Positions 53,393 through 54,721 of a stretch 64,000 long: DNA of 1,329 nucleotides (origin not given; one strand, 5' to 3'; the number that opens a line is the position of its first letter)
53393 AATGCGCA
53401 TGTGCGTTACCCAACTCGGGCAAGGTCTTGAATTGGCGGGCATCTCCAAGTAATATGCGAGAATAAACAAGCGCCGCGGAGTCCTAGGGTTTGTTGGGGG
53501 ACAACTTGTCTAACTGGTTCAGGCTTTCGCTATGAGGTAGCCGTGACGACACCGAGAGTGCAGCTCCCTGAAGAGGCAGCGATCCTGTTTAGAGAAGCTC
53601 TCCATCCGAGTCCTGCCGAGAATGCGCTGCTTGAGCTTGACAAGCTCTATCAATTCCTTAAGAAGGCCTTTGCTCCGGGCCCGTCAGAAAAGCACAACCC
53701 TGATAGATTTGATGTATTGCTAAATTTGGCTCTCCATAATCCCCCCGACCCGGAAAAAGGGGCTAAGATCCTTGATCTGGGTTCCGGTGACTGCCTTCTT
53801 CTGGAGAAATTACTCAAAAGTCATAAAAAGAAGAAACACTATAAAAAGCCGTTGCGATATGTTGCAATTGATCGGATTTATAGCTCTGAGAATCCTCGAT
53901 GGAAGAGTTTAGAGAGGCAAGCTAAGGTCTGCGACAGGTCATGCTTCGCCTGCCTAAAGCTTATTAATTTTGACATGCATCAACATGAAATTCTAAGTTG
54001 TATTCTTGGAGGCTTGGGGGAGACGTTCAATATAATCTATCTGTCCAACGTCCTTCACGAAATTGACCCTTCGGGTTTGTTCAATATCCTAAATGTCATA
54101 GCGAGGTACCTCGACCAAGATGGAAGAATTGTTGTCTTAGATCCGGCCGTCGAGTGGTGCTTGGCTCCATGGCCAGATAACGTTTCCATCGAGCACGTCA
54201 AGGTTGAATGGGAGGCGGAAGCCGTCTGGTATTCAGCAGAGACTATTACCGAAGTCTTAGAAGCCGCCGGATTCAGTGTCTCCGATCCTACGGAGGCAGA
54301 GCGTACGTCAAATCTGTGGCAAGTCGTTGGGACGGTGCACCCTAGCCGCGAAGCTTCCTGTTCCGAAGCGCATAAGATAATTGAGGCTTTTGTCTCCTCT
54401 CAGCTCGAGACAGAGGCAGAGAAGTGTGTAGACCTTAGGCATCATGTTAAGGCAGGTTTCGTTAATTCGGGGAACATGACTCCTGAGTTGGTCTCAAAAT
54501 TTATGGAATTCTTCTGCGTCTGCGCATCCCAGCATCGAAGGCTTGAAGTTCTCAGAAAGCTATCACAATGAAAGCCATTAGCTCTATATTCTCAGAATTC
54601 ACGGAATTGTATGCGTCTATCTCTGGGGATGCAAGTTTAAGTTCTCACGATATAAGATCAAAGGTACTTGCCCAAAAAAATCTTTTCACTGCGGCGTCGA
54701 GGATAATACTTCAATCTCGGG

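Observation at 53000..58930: Low-GC island holding a coupled methyltransferase / novel ParA-like ATPase / Na+:solute symporter operon and a convergent B12-radical SAM enzyme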

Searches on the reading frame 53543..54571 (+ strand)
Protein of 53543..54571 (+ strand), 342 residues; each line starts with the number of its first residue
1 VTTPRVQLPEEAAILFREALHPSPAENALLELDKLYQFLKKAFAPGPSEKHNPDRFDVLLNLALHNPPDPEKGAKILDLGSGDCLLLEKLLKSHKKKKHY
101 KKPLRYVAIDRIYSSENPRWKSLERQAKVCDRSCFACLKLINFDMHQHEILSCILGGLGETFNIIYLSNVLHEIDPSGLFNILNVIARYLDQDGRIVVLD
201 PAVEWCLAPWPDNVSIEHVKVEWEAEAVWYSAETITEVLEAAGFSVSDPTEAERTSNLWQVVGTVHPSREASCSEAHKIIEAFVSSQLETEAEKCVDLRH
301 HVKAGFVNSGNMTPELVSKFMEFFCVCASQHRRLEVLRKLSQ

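Call 4: search_protein_families(library=pfam, proteins=[window:53543-54571:+], max_evalue=0.01)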
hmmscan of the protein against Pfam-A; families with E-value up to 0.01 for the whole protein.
window:53543-54571:+ (342 aa): 3 families
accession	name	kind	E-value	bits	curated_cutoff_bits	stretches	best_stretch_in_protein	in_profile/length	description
PF13489.12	Methyltransf_23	-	1.9e-08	34.7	27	1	65-246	15-161/164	Methyltransferase domain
PF08242.18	Methyltransf_12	-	0.00019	22.5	30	1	77-196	1-98/98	Methyltransferase domain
PF13847.12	Methyltransf_31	-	0.00026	21.1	27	1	71-214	2-126/145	Methyltransferase domain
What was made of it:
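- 53543..54571 (+): MT23: class I SAM-dependent methyltransferase (342 aa) with a roughly 75-aa conserved helical C-terminal extension (motif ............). It lacks the DNA amino-methyltransferase motif. Pfam Methyltransf_23, 34.7 bits (call 4).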

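Call 5: search_protein_families(library=padloc, proteins=[window:53543-54571:+], max_evalue=0.1)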
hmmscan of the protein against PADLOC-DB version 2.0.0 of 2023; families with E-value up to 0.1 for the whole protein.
window:53543-54571:+ (342 aa): 1 family
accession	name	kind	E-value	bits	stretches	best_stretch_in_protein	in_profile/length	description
PDLC04134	mad2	-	8.9e-05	19.5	1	63-204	286-400/492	mads_2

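Call 6: search_protein_families(library=ncbifam, proteins=[window:53543-54571:+], max_evalue=0.1)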
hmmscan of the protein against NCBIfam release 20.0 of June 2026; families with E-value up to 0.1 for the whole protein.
window:53543-54571:+ (342 aa): 1 family
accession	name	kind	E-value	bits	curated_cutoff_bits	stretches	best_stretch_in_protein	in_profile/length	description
NF043040.1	corrin_prot_MT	hypoth_equivalog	0.0042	16.5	180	1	160-202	109-151/216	corrinoid protein-associated methyltransferase CpaM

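Call 47: search_solved_structures(query=window:53543-54571:+, max_evalue=1)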
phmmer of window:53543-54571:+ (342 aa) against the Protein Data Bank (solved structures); distinct sequences matched with E-value up to 1: 3.
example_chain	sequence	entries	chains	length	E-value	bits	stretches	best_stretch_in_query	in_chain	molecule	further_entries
8eu9_S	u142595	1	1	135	0.25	13.4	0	93-141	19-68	Chromatin-remodeling complex subunit IES6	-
8ets_S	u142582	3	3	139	0.26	13.4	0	93-141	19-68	Chromatin-remodeling complex subunit IES6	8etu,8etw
8euf_S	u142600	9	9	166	0.43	12.7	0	93-141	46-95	Chromatin-remodeling complex subunit IES6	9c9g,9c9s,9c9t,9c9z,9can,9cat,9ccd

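Call 60: find_homologous_proteins(query=window:53543-54571:+, max_evalue=0.001)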
Query window:53543-54571:+ (342 aa): 2 proteins with E <= 0.001 among 3042 candidates.
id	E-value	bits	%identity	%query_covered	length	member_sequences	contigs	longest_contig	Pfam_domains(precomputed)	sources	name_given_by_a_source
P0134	1.2e-231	786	100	100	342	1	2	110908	PF13489.13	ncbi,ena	-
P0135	3.4e-82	294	48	91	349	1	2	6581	PF13489.13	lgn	-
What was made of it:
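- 53543..54571 (+): Only 2 word-search homologues (call 60).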

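Call 67: search_solved_structures(query=A2, max_evalue=1)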
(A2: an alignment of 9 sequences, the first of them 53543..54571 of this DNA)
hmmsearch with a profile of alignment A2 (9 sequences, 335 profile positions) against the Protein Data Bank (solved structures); distinct sequences matched with E-value up to 1: 25.
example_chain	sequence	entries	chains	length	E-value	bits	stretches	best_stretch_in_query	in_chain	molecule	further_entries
7ux6_A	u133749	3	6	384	0.0016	20.7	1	152-193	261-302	MfnG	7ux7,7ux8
9we4_B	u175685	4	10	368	0.017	17.4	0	54-89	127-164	N-methyltransferase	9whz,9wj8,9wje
4rfq_A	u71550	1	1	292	0.057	15.6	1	57-189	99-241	Histidine protein methyltransferase 1 homolog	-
3i9f_A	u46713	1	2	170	0.07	15.3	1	134-193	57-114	Putative type 11 methyltransferase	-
2r3s_A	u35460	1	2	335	0.071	15.3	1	148-192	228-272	uncharacterized protein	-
5eg5_A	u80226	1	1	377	0.091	15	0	64-88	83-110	Arsenic methyltransferase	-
4kw7_A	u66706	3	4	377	0.1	14.8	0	64-88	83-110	Arsenic methyltransferase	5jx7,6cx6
4fr0_A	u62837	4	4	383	0.1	14.8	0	64-88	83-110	Arsenic methyltransferase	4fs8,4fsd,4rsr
9fcs_A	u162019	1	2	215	0.18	14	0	62-78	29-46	SAM-dependent methyltransferase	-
9fd3_A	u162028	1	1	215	0.25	13.5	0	62-79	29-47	SAM-dependent methyltransferase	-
9fcy_A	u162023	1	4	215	0.26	13.4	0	62-80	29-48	SAM-dependent methyltransferase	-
9fcd_A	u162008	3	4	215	0.29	13.3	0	62-78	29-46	SAM-dependent methyltransferase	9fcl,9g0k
9fcq_A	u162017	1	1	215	0.39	12.9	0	62-78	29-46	SAM-dependent methyltransferase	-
3dli_A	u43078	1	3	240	0.44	12.7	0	133-196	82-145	methyltransferase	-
7aye_B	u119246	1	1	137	0.49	12.5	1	170-207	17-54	Thiol:disulfide interchange protein DsbD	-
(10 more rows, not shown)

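Call 74: predict_structure(alignment_id=A3)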
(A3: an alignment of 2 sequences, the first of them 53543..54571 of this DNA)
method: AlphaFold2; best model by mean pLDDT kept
length: 342 residues; sequences in the alignment: 2
mean_pLDDT: 44.3   pTM: 0.43
mean pLDDT of the five models: 44.3, 42.1, 39.5, 36.5, 35.4
residues with pLDDT >= 90: 0; 70-90: 8; 50-70: 112; < 50: 222
segments of 3 or more residues with pLDDT < 50: 1-119, 123-150, 156-161, 168-174, 199-230, 248-259, 325-331
pLDDT, mean of each block of 10 residues (from residue 1): 27 24 32 33 30 36 37 28 45 41 41 43 44 29 39 49 50 52 59 52 33 26 32 61 57 38 55 52 54 64 71 66 49 52 58
secondary structure, 60 per line:
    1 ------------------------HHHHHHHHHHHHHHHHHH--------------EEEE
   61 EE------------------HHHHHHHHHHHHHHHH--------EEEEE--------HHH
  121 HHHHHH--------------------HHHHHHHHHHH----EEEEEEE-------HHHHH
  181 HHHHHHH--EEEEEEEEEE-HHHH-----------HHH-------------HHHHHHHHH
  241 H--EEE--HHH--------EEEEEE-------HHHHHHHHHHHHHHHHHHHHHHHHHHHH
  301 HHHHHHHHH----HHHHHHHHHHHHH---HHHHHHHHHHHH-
elements in order: H25-42 E57-62 H81-96 E105-109 H118-126 H147-157 E162-168 H176-187 E190-199 H201-204 H232-241 E244-246 E260-265 H273-309 H314-326 H330-341
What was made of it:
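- The MT23 structure prediction failed (pLDDT 44; call 74).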
